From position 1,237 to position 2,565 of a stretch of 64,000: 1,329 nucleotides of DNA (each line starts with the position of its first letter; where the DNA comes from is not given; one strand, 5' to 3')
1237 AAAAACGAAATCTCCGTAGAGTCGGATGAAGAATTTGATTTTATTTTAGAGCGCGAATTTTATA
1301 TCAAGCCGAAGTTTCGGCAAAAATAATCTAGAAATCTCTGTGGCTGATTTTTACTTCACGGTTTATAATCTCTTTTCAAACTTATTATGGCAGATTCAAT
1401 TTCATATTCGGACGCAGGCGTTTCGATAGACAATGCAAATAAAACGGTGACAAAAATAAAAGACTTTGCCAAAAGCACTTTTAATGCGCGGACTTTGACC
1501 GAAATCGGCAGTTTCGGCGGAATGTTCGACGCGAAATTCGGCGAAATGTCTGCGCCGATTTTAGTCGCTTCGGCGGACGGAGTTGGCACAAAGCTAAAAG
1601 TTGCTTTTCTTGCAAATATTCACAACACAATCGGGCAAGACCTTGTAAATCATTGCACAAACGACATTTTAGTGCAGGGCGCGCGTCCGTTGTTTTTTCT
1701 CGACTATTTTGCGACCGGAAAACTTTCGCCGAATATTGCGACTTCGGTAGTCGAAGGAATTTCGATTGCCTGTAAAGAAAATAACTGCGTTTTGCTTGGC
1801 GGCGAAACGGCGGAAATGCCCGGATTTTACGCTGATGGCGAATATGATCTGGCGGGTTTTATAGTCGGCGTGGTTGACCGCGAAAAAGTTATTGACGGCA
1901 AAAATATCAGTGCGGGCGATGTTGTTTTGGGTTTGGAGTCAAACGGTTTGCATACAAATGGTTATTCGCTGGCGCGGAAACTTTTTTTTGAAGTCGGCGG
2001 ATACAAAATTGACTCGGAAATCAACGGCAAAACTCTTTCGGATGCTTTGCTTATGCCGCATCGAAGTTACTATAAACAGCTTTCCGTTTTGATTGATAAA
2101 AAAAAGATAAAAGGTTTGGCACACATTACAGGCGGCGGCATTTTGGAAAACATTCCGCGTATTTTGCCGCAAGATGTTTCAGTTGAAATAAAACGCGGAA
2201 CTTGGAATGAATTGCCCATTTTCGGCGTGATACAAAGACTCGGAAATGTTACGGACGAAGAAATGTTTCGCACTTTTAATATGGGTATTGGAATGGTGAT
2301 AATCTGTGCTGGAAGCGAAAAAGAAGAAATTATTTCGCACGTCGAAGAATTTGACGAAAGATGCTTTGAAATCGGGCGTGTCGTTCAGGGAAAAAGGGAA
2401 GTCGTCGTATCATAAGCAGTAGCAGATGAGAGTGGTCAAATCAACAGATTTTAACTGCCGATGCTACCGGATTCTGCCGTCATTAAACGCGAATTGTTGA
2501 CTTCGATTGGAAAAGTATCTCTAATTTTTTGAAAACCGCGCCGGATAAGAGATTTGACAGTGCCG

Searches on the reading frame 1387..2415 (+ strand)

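Call 35: search_protein_families(library=ncbifam, max_evalue=1e-30, proteins=[window:1387-2415:+])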
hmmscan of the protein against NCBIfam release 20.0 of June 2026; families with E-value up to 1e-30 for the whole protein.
window:1387-2415:+ (342 aa): 1 family
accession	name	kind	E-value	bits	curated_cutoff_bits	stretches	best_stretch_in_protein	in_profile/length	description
TIGR00878.1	purM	equivalog_domain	3.7e-120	401.1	236.35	1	5-334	1-331/332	phosphoribosylformylglycinamidine cyclo-ligase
